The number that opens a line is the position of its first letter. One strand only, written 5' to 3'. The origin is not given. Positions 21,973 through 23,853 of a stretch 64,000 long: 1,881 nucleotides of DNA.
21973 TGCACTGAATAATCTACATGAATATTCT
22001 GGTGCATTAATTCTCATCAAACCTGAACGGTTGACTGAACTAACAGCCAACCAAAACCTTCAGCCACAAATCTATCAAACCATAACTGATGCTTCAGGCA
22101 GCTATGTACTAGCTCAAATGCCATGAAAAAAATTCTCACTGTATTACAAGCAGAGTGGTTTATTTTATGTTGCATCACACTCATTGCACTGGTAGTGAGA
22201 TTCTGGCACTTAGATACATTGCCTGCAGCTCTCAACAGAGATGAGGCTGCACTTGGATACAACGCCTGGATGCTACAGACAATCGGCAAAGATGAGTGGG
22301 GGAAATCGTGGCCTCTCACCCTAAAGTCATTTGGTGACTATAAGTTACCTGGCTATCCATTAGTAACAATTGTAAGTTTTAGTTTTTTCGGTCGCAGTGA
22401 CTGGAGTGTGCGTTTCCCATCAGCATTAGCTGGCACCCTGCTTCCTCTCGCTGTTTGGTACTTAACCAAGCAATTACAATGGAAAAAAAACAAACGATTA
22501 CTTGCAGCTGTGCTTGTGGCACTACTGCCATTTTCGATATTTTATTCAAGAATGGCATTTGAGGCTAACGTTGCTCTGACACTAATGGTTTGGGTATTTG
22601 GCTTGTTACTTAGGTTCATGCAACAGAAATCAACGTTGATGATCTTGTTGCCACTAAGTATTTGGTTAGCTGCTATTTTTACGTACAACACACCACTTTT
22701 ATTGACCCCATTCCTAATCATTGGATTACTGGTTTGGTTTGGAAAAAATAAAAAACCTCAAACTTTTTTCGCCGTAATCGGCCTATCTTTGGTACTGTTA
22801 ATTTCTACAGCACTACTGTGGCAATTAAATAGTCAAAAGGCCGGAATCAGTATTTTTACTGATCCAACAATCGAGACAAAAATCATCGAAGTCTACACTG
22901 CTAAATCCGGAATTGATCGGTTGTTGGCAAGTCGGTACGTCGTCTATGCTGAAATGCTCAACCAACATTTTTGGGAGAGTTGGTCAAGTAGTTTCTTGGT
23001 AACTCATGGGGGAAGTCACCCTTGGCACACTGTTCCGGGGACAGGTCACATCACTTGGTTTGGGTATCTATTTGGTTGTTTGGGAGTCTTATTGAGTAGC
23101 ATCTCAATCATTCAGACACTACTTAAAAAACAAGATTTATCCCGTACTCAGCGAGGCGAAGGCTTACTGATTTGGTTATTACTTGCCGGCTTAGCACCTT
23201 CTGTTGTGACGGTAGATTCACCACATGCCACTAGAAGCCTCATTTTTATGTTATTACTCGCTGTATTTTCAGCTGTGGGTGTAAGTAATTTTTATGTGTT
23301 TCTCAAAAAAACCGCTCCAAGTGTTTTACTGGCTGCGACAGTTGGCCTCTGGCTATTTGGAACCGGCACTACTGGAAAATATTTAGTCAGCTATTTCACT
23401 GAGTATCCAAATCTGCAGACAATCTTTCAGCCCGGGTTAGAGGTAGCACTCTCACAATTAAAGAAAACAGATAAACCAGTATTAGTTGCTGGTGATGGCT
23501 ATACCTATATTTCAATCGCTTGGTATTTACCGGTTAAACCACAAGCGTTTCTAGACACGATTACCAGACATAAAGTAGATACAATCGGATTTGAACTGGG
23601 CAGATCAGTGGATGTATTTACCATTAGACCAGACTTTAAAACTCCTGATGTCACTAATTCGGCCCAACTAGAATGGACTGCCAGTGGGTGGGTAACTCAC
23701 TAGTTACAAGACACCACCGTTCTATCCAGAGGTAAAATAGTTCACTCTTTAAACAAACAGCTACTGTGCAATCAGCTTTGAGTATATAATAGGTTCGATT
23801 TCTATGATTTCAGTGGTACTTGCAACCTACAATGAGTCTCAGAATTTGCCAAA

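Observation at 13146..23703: Expansion of five ArnT/PMT-like GT-C glycosyltransferases with conserved periplasmic-loop motifs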

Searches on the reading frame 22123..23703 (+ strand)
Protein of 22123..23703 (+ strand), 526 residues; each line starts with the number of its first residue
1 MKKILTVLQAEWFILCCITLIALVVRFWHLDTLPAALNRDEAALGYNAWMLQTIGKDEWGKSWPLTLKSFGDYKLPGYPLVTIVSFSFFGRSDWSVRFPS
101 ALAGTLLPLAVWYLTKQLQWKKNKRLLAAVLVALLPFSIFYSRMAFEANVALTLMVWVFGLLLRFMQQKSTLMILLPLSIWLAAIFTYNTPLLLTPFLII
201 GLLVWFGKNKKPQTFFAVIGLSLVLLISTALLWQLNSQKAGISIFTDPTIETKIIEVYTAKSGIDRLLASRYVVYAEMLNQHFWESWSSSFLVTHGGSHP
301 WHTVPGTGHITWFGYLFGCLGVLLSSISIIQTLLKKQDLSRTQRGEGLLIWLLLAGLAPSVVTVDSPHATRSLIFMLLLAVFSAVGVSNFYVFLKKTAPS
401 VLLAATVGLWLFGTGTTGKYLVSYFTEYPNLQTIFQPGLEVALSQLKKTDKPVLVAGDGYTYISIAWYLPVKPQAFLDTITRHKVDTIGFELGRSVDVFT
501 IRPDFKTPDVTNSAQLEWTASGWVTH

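Call 4: search_protein_families(library=pfam, proteins=[window:22123-23703:+], max_evalue=0.01)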
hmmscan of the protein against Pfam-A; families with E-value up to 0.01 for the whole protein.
window:22123-23703:+ (526 aa): 2 families
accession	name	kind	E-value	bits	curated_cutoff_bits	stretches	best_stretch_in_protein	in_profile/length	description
PF13231.12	PMT_2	-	1.3e-08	35.7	26.1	1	76-233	4-160/160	Dolichyl-phosphate-mannose-protein mannosyltransferase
PF02366.24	PMT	-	0.00014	22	22.7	1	17-201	2-196/245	Dolichyl-phosphate-mannose-protein mannosyltransferase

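Call 7: search_protein_families(library=ncbifam, proteins=[window:22123-23703:+], max_evalue=0.1)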
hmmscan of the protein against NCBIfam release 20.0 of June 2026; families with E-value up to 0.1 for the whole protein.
window:22123-23703:+ (526 aa): 2 families
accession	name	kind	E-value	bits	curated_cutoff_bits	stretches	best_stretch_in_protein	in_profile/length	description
TIGR03663.1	TIGR03663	subfamily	2.3e-11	43.4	126.25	1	15-202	4-176/435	flippase activity-associated protein Agl23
NF047510.1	LIC_10190_fam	subfamily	0.0046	15.8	100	1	86-226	157-295/424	LIC_10190 family membrane protein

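Call 8: search_solved_structures(query=window:22123-23703:+, max_evalue=1, show_alignments=2)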
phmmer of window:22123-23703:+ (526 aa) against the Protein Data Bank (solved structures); distinct sequences matched with E-value up to 1: 1.
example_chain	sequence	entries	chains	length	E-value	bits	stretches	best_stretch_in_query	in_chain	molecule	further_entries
3mp7_B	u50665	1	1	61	0.23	13.1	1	281-330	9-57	Preprotein translocase subunit secE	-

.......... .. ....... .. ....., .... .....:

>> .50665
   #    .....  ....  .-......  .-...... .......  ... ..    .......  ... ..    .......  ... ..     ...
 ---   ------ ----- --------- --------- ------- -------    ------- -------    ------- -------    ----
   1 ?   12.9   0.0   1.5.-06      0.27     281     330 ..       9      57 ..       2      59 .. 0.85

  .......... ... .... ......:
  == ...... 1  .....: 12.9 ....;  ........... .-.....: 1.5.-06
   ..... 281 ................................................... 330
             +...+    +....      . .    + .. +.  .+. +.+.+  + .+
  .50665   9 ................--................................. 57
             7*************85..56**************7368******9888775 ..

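Call 9: find_homologous_proteins(query=window:22123-23703:+, max_evalue=0.001)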
Query window:22123-23703:+ (526 aa): 312 proteins with E <= 0.001 among 8000 candidates; the best 120 are listed.
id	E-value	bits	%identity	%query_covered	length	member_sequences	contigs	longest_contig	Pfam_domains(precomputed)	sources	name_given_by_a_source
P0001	0.0e+0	1176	100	100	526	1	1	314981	PF13231.13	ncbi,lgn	-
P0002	8.2e-180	617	55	99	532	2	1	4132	PF13231.13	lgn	-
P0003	4.7e-171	588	54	100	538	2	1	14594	PF13231.13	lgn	-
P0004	3.4e-169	582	54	100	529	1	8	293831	PF13231.13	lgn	-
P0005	1.9e-167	576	53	100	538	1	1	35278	PF13231.13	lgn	-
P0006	3.4e-165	569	53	98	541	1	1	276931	-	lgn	-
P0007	3.1e-162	559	51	98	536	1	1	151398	PF13231.13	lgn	-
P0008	2.0e-110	388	42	92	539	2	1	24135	PF13231.13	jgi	jgi:4-amino-4-deoxy-L-arabinose transferase-like glycosyltransferase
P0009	3.8e-110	387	41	99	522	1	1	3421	PF13231.13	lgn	-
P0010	7.8e-110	386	43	97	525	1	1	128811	PF13231.13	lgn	-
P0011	2.3e-109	384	41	97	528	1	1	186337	PF13231.13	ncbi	-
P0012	5.9e-107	376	42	98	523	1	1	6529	PF13231.13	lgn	-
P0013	2.6e-106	374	43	96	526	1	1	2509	PF13231.13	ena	-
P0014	4.1e-106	374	41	92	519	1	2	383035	-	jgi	jgi:4-amino-4-deoxy-L-arabinose transferase-like glycosyltransferase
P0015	1.3e-105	372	41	99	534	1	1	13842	-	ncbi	-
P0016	6.8e-105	370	40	99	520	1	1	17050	PF02366.25,PF13231.13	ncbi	-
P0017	2.3e-104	368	41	92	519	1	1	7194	PF02366.25,PF13231.13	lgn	-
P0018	3.6e-104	367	41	90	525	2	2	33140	PF13231.13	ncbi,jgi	ncbi:MAG: glycosyltransferase family 39 protein [Candidatus Woesebacteria bacterium]|jgi:4-amino-4-d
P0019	3.9e-104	367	40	97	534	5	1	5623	PF13231.13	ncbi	-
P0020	1.2e-103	366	41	97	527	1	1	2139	PF13231.13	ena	-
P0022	5.7e-103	363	40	96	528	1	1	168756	PF13231.13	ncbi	-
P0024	6.2e-103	363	40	94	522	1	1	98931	PF13231.13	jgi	jgi:4-amino-4-deoxy-L-arabinose transferase-like glycosyltransferase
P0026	3.9e-102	361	41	92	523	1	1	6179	PF13231.13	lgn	-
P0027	6.6e-102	360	39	96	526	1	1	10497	PF13231.13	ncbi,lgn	ncbi:MAG: ArnT family glycosyltransferase [Patescibacteria group bacterium]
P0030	5.4e-101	357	37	97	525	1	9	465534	PF13231.13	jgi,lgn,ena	jgi:4-amino-4-deoxy-L-arabinose transferase-like glycosyltransferase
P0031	1.0e-100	356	40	98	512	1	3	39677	PF13231.13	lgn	-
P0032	1.9e-100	355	41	93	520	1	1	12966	PF02366.25,PF13231.13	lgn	-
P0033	5.0e-100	354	37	94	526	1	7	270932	PF13231.13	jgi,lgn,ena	jgi:4-amino-4-deoxy-L-arabinose transferase-like glycosyltransferase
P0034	8.9e-100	353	40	94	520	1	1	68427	PF13231.13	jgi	jgi:4-amino-4-deoxy-L-arabinose transferase-like glycosyltransferase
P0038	5.0e-99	350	40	94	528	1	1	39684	PF13231.13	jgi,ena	-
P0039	1.7e-98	349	39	98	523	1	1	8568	PF13231.13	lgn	-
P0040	2.5e-98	348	40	97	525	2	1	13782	PF13231.13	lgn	-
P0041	2.7e-98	348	39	97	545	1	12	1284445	PF13231.13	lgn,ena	-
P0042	2.8e-98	348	38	95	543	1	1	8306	PF13231.13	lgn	-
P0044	4.8e-98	347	38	95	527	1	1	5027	PF13231.13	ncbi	-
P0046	9.6e-98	346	40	94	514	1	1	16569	PF13231.13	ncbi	-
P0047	1.1e-97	346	38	95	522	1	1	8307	PF13231.13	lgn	-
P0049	1.6e-97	345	38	97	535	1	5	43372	PF13231.13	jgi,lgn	-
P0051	4.3e-97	344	37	97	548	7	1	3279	PF13231.13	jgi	-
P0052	4.7e-97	344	39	97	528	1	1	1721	PF13231.13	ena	-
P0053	5.1e-97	344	40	92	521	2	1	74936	PF09991.15,PF13231.13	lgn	-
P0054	6.4e-97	343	39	92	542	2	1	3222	PF13231.13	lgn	-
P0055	7.5e-97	343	39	94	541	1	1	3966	PF13231.13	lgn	-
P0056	8.1e-97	343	41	96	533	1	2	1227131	PF13231.13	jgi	jgi:4-amino-4-deoxy-L-arabinose transferase-like glycosyltransferase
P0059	2.1e-96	342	40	92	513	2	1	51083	PF13231.13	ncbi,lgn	-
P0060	2.1e-96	342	42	90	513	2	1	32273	PF13231.13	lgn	-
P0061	2.9e-96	341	40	91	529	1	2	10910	PF13231.13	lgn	-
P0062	3.2e-96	341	38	98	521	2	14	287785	PF02366.25,PF13231.13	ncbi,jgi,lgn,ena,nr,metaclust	ncbi:MAG: hypothetical protein A2383_01720 [Candidatus Pacebacteria bacterium RIFOXYB1_FULL_39_46]|n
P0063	3.5e-96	341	38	94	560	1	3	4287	PF13231.13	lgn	-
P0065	7.1e-96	340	38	92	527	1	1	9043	PF13231.13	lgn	-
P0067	3.3e-95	338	39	99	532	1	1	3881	PF13231.13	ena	-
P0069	1.3e-94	336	39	95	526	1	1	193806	PF13231.13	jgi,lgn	-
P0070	1.4e-94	336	40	93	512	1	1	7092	PF13231.13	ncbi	-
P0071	3.4e-94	334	38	92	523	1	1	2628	PF13231.13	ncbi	-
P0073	7.7e-94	333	37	97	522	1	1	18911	PF13231.13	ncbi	-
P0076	1.4e-93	332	39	99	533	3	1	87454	PF13231.13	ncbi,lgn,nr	ncbi:MAG: glycosyltransferase family 39 protein [Candidatus Pacebacteria bacterium]|nr:glycosyltrans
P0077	1.5e-93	332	39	94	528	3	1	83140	PF13231.13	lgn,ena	-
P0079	1.5e-93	332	40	93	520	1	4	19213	PF13231.13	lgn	-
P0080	1.6e-93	332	38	92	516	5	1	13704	PF13231.13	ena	-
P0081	2.3e-93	332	38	98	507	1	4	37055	PF13231.13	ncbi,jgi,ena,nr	ncbi:MAG: hypothetical protein GW942_01160 [Candidatus Pacebacteria bacterium]|nr:hypothetical prote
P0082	2.4e-93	332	37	97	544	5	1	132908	PF13231.13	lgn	-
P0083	3.0e-93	331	38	97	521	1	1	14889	PF02366.25,PF13231.13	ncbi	ncbi:MAG: glycosyltransferase family 39 protein [Candidatus Paceibacterota bacterium]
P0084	4.6e-93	331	39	95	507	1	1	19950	PF13231.13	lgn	-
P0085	8.3e-93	330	39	93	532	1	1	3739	PF02366.25,PF13231.13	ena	-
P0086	8.6e-93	330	40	90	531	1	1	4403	PF13231.13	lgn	-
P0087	8.7e-93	330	37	96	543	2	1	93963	PF13231.13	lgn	-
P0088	1.9e-92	329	38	94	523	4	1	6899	PF13231.13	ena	-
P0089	6.8e-92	327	39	97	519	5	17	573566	PF13231.13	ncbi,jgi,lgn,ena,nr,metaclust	ncbi:MAG: hypothetical protein UY13_C0002G0292 [Candidatus Pacebacteria bacterium GW2011_GWB1_47_8]|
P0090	1.9e-91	325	37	97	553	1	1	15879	PF13231.13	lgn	-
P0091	2.8e-91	325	38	89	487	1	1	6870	PF02366.25,PF13231.13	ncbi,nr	ncbi:MAG: phospholipid carrier-dependent glycosyltransferase, partial [Candidatus Pacebacteria bacte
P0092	1.8e-90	322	38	99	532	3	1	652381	PF13231.13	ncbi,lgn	ncbi:MAG: ArnT family glycosyltransferase [Patescibacteria group bacterium]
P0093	2.6e-90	322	39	93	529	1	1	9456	PF13231.13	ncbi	-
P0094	2.7e-90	322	37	92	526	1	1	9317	PF02366.25,PF13231.13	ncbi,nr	ncbi:MAG: glycosyltransferase family 39 protein [Patescibacteria group bacterium]|nr:glycosyltransfe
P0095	3.1e-90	321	38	96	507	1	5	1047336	PF13231.13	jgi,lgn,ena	jgi:4-amino-4-deoxy-L-arabinose transferase-like glycosyltransferase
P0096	5.1e-90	321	38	96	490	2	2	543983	PF13231.13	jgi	jgi:hypothetical protein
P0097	1.5e-89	319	38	97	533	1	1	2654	PF13231.13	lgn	-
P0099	4.9e-89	317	39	91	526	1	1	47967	PF13231.13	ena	-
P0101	9.5e-89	316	38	97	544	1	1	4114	PF13231.13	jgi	jgi:4-amino-4-deoxy-L-arabinose transferase-like glycosyltransferase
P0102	9.7e-89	316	37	98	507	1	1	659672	PF13231.13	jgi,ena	jgi:4-amino-4-deoxy-L-arabinose transferase-like glycosyltransferase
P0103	1.7e-88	316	38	95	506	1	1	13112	PF13231.13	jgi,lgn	-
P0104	2.7e-88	315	37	97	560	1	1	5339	PF02366.25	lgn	-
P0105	4.6e-88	314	37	95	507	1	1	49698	PF13231.13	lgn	-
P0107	6.4e-88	314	37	97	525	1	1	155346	PF13231.13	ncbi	-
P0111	9.5e-87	310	37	97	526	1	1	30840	PF13231.13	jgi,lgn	jgi:4-amino-4-deoxy-L-arabinose transferase-like glycosyltransferase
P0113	1.5e-86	309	35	98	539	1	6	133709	PF13231.13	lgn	-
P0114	1.9e-86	309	40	91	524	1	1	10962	PF13231.13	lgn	-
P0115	2.0e-86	309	38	93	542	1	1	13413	PF13231.13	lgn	-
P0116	2.6e-86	308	37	97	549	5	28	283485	PF13231.13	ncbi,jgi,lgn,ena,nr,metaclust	ncbi:MAG: hypothetical protein AUK08_01610 [Candidatus Pacebacteria bacterium CG2_30_36_39]|nr:hypot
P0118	3.4e-86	308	41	92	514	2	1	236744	PF13231.13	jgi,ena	-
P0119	1.1e-85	306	37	97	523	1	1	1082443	PF13231.13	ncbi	-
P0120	1.2e-85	306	37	97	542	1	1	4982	PF13231.13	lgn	-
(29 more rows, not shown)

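Call 13: search_solved_structures(query=A2, max_evalue=1, show_alignments=3)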
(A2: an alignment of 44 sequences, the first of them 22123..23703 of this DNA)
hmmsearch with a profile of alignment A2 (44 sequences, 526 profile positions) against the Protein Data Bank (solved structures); distinct sequences matched with E-value up to 1: 0.

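Call 15: find_encoding_contigs(protein=P0004, flank=10000, max_places=2)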
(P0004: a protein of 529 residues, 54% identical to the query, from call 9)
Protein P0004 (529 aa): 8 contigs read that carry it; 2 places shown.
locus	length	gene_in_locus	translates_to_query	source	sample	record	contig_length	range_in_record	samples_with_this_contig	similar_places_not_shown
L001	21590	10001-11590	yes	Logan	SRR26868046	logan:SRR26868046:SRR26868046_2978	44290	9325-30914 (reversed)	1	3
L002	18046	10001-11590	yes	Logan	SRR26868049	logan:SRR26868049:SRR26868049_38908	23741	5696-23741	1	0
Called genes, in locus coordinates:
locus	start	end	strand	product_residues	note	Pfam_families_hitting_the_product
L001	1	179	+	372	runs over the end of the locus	PF00534:Glycos_transf_1, PF13692:Glyco_trans_1_4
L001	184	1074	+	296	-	PF00535:Glycos_transf_2, PF13641:Glyco_tranf_2_3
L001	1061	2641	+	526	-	PF13231:PMT_2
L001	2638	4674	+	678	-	-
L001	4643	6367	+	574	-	-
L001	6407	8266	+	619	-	PF03485:Arg_tRNA_synt_N, PF00750:tRNA-synt_1d, PF05746:DALR_1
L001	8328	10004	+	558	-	PF13231:PMT_2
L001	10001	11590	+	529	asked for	PF13231:PMT_2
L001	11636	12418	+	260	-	PF00535:Glycos_transf_2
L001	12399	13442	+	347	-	PF13579:Glyco_trans_4_4 (faint), PF13439:Glyco_transf_4, PF20706:GT4-conflict, PF00534:Glycos_transf_1, PF13692:Glyco_trans_1_4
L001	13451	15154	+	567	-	-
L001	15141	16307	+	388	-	-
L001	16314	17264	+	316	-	PF01370:Epimerase, PF02719:Polysacc_synt_2, PF04321:RmlD_sub_bind, PF05368:NmrA (faint), PF01073:3Beta_HSD, PF07993:NAD_binding_4 (faint), PF13460:NAD_binding_10 (weak), PF16363:GDP_Man_Dehyd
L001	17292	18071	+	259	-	PF01061:ABC2_membrane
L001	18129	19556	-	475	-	-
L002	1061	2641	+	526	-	PF13231:PMT_2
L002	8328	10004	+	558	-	PF13231:PMT_2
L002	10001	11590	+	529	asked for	PF13231:PMT_2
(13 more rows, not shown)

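Call 16: find_encoding_contigs(protein=P0001, flank=10000, max_places=2)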
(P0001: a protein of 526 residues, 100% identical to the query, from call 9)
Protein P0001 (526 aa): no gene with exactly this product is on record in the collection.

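Call 17: find_encoding_contigs(protein=P0089, flank=10000, max_places=1)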
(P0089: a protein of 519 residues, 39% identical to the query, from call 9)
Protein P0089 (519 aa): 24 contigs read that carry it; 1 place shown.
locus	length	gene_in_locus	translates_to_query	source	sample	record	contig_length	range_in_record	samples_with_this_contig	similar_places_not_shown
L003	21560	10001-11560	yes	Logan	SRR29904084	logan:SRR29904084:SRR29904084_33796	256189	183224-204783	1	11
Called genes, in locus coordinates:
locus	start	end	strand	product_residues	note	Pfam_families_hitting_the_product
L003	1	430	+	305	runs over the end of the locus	PF00535:Glycos_transf_2, PF13641:Glyco_tranf_2_3, PF13632:Glyco_trans_2_3 (weak)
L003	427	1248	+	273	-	PF00535:Glycos_transf_2, PF10111:Glyco_tranf_2_2 (faint)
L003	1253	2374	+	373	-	PF00534:Glycos_transf_1, PF13692:Glyco_trans_1_4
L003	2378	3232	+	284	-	PF00535:Glycos_transf_2, PF13641:Glyco_tranf_2_3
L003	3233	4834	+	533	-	-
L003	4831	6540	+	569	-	-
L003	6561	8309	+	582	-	PF03485:Arg_tRNA_synt_N, PF00750:tRNA-synt_1d, PF05746:DALR_1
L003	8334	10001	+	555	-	PF13231:PMT_2 (weak)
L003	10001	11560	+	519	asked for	PF13231:PMT_2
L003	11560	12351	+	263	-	PF00535:Glycos_transf_2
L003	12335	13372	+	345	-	PF13579:Glyco_trans_4_4 (weak), PF13439:Glyco_transf_4, PF00534:Glycos_transf_1, PF13692:Glyco_trans_1_4, PF13524:Glyco_trans_1_2 (weak), PF20706:GT4-conflict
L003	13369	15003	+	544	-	PF10131:PTPS_related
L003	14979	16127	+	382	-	-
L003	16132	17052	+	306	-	PF01073:3Beta_HSD, PF01370:Epimerase, PF02719:Polysacc_synt_2, PF04321:RmlD_sub_bind, PF05368:NmrA (weak), PF16363:GDP_Man_Dehyd, PF07993:NAD_binding_4 (weak)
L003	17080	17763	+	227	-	PF00535:Glycos_transf_2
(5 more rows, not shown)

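Call 18: find_encoding_contigs(protein=P0041, flank=10000, max_places=1)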
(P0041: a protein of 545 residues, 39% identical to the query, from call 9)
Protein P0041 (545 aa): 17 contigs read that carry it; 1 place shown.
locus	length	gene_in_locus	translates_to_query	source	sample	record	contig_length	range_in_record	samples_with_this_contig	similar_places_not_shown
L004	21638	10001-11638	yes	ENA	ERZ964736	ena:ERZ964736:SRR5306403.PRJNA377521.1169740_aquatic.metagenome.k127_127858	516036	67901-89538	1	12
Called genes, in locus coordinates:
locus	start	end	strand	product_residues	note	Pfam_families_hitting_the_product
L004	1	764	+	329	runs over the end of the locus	PF13641:Glyco_tranf_2_3, PF00535:Glycos_transf_2, PF13632:Glyco_trans_2_3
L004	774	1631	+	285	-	PF00535:Glycos_transf_2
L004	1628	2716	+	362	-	PF00534:Glycos_transf_1, PF13692:Glyco_trans_1_4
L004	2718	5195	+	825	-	PF00535:Glycos_transf_2, PF13641:Glyco_tranf_2_3, PF13632:Glyco_trans_2_3 (weak)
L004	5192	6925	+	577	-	-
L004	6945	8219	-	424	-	-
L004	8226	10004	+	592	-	-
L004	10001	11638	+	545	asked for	PF13231:PMT_2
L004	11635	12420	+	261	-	PF00535:Glycos_transf_2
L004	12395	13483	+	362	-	PF13439:Glyco_transf_4 (weak), PF00534:Glycos_transf_1, PF13692:Glyco_trans_1_4, PF20706:GT4-conflict (weak)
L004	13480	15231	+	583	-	-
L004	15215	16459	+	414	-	-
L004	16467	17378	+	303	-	PF01073:3Beta_HSD, PF01370:Epimerase, PF02719:Polysacc_synt_2, PF04321:RmlD_sub_bind, PF13460:NAD_binding_10, PF16363:GDP_Man_Dehyd, PF07993:NAD_binding_4 (weak)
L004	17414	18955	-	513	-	PF00535:Glycos_transf_2, PF10111:Glyco_tranf_2_2 (faint), PF13641:Glyco_tranf_2_3 (weak), PF02709:Glyco_transf_7C (faint), PF00535:Glycos_transf_2, PF13641:Glyco_tranf_2_3, PF13632:Glyco_trans_2_3 (weak)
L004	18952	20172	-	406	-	PF01943:Polysacc_synt, PF13440:Polysacc_synt_3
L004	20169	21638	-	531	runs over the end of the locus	PF13231:PMT_2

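Call 21: predict_structure(alignment_id=A2)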
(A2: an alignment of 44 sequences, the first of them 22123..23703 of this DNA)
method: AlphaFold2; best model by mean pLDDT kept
length: 526 residues; sequences in the alignment: 44
mean_pLDDT: 92.2   pTM: 0.92
mean pLDDT of the five models: 92.2, 91.5, 91.1, 90.4, 90.0
residues with pLDDT >= 90: 400; 70-90: 110; 50-70: 16; < 50: 0
segments of 3 or more residues with pLDDT < 50: none
pLDDT, mean of each block of 10 residues (from residue 1): 75 96 97 89 96 95 86 90 97 96 98 98 98 97 93 98 93 96 96 97 87 94 97 77 88 94 92 95 97 87 89 98 98 97 97 97 93 97 98 97 97 97 93 88 90 83 93 96 73 88 70 79 87
secondary structure, 60 per line:
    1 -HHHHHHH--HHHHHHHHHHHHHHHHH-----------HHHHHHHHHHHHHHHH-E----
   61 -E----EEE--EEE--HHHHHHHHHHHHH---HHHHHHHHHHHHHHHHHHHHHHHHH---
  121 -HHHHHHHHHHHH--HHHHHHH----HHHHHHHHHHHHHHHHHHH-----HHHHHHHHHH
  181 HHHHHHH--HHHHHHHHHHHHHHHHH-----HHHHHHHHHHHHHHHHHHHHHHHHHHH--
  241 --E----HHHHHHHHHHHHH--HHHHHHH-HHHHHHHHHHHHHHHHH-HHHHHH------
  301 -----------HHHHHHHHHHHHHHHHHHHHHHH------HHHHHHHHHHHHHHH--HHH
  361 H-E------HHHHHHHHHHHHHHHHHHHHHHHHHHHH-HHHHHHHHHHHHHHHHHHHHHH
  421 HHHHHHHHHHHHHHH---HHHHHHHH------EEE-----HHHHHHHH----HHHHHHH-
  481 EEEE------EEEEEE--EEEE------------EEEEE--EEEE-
elements in order: H2-8 H11-27 H39-54 E67-69 E72-74 H77-89 H93-117 H122-133 H136-142 H147-165 H171-187 H190-206 H212-238 H248-260 H263-269 H271-287 H289-294 H312-334 H341-355 H358-361 H370-397 H399-435 H439-446 E453-455 H461-468 H473-479 E481-484 E491-496 E499-502 E515-519 E522-525
